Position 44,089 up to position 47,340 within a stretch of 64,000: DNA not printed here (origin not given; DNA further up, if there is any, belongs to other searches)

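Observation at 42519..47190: Candidate new exported redox system: FG-GAP/ASPIC-UnbV lipoprotein plus di-heme enzyme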

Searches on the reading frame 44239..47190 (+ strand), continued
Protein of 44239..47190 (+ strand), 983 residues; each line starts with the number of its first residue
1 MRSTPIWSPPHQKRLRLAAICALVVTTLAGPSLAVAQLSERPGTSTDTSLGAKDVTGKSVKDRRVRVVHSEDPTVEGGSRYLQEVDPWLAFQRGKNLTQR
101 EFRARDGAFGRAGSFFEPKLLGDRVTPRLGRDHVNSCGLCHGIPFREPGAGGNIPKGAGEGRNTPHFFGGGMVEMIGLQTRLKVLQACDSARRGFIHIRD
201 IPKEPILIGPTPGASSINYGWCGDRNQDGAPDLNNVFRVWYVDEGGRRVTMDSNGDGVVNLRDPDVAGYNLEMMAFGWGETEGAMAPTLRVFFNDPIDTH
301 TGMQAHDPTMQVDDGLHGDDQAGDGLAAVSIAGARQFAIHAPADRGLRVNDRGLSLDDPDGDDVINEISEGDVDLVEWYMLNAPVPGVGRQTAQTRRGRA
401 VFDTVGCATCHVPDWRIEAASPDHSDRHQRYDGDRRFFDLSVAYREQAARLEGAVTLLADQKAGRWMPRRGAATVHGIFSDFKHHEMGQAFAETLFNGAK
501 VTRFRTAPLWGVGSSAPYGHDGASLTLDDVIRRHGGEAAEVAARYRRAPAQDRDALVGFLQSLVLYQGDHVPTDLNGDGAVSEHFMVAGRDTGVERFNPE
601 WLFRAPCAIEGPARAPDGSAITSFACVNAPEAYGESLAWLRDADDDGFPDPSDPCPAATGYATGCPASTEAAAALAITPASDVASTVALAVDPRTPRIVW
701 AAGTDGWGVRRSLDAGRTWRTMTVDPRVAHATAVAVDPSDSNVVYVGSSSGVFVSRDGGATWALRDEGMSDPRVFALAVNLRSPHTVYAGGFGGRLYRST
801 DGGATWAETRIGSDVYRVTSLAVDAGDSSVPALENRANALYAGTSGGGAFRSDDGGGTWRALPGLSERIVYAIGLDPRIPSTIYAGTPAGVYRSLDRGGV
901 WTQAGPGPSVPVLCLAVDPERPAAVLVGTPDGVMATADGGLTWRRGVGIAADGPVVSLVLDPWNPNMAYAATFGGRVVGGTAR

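Call 43: search_protein_families(library=pfam, proteins=[L021:11276-12505:-, L022:3937-5100:-], max_evalue=0.001)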
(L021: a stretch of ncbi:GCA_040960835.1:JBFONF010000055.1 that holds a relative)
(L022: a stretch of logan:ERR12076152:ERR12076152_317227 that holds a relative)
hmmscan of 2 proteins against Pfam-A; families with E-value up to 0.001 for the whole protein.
L021:11276-12505:- (409 aa): 3 families
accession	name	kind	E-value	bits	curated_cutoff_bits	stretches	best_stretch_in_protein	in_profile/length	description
PF13517.12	FG-GAP_3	-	2.7e-40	137.2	26.9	6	171-230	1-60/61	FG-GAP-like repeat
PF01839.29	FG-GAP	-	1e-23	83.1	22.1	0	215-231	4-20/37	FG-GAP repeat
PF16743.10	PliI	-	2.5e-05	24.4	27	0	19-71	30-79/123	Periplasmic lysozyme inhibitor of I-type lysozyme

L022:3937-5100:- (387 aa): 2 families
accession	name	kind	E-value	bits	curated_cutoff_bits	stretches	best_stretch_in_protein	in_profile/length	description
PF13517.12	FG-GAP_3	-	3e-33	114.6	26.9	4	105-160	1-61/61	FG-GAP-like repeat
PF01839.29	FG-GAP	-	1.2e-16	60.7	22.1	0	145-163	5-23/37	FG-GAP repeat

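Call 57: search_protein_families(library=ncbifam, proteins=[L002:5475-6638:+, L002:6635-8008:+], max_evalue=1)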
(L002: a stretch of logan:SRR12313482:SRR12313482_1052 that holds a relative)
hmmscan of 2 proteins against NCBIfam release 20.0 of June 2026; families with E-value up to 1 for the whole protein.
L002:5475-6638:+ (387 aa): 0 families

L002:6635-8008:+ (457 aa): 0 families

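Call 63: predict_structure(alignment_id=A3)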
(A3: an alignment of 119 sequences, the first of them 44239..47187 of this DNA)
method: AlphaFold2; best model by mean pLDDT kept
length: 983 residues; sequences in the alignment: 119
mean_pLDDT: 84.2   pTM: 0.73
mean pLDDT of the five models: 84.2, 84.1, 83.6, 83.5, 83.3
residues with pLDDT >= 90: 547; 70-90: 281; 50-70: 74; < 50: 81
segments of 3 or more residues with pLDDT < 50: 1-9, 30-38, 115-129, 131-145, 151-153, 161-165, 670-681, 828-835
pLDDT, mean of each block of 10 residues (from residue 1): 41 66 68 41 78 77 93 97 98 87 76 45 44 46 51 51 63 96 97 93 96 97 94 93 89 80 95 81 75 79 87 68 85 91 79 82 88 96 93 98 97 97 94 97 96 97 97 96 92 78 87 73 85 94 97 98 87 95 93 93 94 86 91 96 95 95 78 40 74 82 89 81 85 91 95 94 96 96 88 96 95 91 72 59 96 92 93 85 93 92 74 89 88 88 81 88 75 78 55
secondary structure, 60 per line:
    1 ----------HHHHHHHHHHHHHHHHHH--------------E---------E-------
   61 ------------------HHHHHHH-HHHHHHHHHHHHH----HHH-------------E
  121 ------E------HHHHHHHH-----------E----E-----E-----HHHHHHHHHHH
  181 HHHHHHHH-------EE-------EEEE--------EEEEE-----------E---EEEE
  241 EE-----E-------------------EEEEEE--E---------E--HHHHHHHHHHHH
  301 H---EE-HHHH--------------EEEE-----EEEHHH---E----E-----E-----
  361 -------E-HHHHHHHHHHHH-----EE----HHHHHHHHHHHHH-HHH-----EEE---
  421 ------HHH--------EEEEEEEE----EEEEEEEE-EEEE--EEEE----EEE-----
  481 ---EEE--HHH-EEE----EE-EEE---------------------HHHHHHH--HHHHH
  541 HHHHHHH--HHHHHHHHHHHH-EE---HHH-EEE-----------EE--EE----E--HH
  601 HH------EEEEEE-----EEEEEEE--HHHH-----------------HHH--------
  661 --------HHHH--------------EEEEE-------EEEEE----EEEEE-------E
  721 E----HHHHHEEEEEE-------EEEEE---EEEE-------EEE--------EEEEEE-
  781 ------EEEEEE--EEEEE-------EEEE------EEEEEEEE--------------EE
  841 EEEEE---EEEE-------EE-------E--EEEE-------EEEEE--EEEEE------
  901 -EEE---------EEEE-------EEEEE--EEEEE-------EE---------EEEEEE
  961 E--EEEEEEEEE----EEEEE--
elements in order (helices of 4 or more, strands of 3 or more residues): H11-28 H79-85 H87-99 H134-141 H170-188 E205-208 E217-221 E237-242 E268-273 H289-301 H308-311 E326-329 E335-337 H370-381 H393-405 E415-417 E438-445 E450-457 E459-462 E465-468 E473-475 E484-486 E493-495 E503-505 H527-533 H536-547 H550-561 E572-574 H599-602 E609-614 E620-626 H629-632 H669-672 E687-691 E699-703 E708-712 H726-730 E731-736 E744-748 E752-755 E763-765 E774-779 E787-792 E795-799 E807-810 E817-824 E839-845 E849-852 E872-875 E883-887 E890-894 E902-904 E914-917 E925-929 E932-936 E955-961 E964-972 E977-981

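Call 65: fold_search(model_id=the predicted structure, library=pdb)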
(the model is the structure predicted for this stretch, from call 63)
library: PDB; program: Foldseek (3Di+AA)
matches with E <= 10: 1852; with E <= 0.001: 1573
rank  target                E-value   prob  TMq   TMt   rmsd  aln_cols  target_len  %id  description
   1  6mgj_A                3.7e-14  1.00  0.26  0.33   5.2       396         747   21  Crystal structure of the catalytic domain from GH74 enzyme PoGH74 from Paenibacillus odorifer, apoenzyme (released 2019-01-23)
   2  6p2k_A                1.2e-13  1.00  0.19  0.23   7.6       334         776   18  Crystal structure of AFV00434, an ancestral GH74 enzyme (released 2019-07-31)
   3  6mgl_A                1.5e-13  1.00  0.26  0.34   5.2       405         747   20  Crystal structure of the catalytic domain from GH74 enzyme PoGH74 from Paenibacillus odorifer, D60A mutant in complex  (released 2019-01-23)
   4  2cn3_A                1.7e-13  1.00  0.26  0.35   5.0       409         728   20  Crystal Structures of Clostridium thermocellum Xyloglucanase (released 2006-05-22)
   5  2cn2_A                2.0e-13  1.00  0.26  0.36   4.8       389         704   20  Crystal Structures of Clostridium thermocellum Xyloglucanase (released 2006-05-22)
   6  7kn8_B                2.4e-13  1.00  0.17  0.22  16.7       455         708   20  Crystal structure of the GH74 xyloglucanase from Xanthomonas campestris (Xcc1752) (released 2021-05-26)
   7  5jwz_A                3.6e-13  1.00  0.19  0.25  16.2       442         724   16  Structure of a Putative Xyloglucanase from the Cellulolytic Bacteria Streptomyces sp. SirexAA-E (released 2016-06-01)
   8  6p2k_B                4.4e-13  1.00  0.19  0.23   6.8       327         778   18  Crystal structure of AFV00434, an ancestral GH74 enzyme (released 2019-07-31)
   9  6p2o_A                4.9e-13  1.00  0.18  0.23  16.7       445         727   16  Crystal structure of Streptomyces rapamycinicus GH74 in complex with xyloglucan fragments XLLG and XXXG (released 2019-07-31)
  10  6p2n                  5.1e-13  1.00  0.26  0.33   5.2       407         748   20  Crystal structure of Paenibacillus graminis GH74 (PgGH74) (released 2019-07-31)
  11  5jwz_B                5.1e-13  1.00  0.18  0.24  16.6       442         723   16  Structure of a Putative Xyloglucanase from the Cellulolytic Bacteria Streptomyces sp. SirexAA-E (released 2016-06-01)
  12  6p2m_A                8.5e-13  1.00  0.25  0.35   4.6       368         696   22  Crystal structure of the Caldicellulosiruptor lactoaceticus GH74 (ClGH74a) enzyme in complex with LLG xyloglucan (released 2019-07-31)
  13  7kn8_A                9.4e-13  1.00  0.26  0.36   4.9       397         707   19  Crystal structure of the GH74 xyloglucanase from Xanthomonas campestris (Xcc1752) (released 2021-05-26)
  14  5yzv_C                2.0e-12  1.00  0.26  0.81   3.3       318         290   17  Biophysical and structural characterization of the thermostable WD40 domain of a prokaryotic protein, Thermomonospora  (released 2018-10-03)
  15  6p2l_A                2.8e-12  1.00  0.26  0.36   5.1       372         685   22  Crystal structure of Niastella koreensis GH74 (NkGH74) enzyme (released 2019-07-31)
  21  3b7f                  6.3e-12  1.00  0.24  0.59   7.2       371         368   23  Crystal structure of a putative glycosyl hydrolase with bnr repeats (reut_b4987) from ralstonia eutropha jmp134 at 2.20  (released 2007-11-13)
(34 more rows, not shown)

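Call 100: search_protein_representatives(protein=window:44239-47187:+)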
Query: 983 residues. Proteins with E-value up to 0.001 (for the whole library): 69362; up to 1e-10: 33931; up to 1e-30: 6010. The best 150 are listed.
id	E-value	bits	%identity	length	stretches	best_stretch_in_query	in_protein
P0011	0.0e+00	1452.6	66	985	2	18-977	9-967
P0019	0.0e+00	1081.5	46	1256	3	31-902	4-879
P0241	9.5e-183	626.5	51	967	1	20-672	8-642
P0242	1.8e-179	615.7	50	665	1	34-664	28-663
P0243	5.5e-176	604.1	47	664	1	13-665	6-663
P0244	4.0e-166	571.5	65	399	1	586-983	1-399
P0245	2.0e-165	569.2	49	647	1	39-656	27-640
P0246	7.7e-158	544.0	36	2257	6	686-975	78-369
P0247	3.0e-144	499.0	46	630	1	25-666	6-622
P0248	5.9e-144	498.1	42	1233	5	687-944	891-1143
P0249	3.0e-143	495.8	39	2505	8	733-921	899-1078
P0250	3.5e-137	475.7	44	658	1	24-664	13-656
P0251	2.0e-135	469.8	37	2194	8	687-975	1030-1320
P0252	1.8e-132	460.0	36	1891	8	695-977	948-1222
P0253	1.2e-130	454.0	40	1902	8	675-939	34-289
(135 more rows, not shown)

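Call 101: search_solved_structures(query=L002:6635-8005:+, max_evalue=10)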
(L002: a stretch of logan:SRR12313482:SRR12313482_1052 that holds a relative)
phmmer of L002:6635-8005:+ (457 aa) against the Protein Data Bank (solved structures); distinct sequences matched with E-value up to 10: 0.

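Call 102: search_solved_structures(query=L002:5475-6635:+, max_evalue=10)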
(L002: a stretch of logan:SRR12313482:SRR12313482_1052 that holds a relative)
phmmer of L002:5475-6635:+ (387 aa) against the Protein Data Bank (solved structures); distinct sequences matched with E-value up to 10: 2.
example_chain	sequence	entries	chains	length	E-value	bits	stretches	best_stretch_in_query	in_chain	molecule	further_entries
4icq_A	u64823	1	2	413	0.89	11.7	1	293-344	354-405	Aminopeptidase PepS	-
4icr_A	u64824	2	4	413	0.91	11.7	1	293-344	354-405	Aminopeptidase PepS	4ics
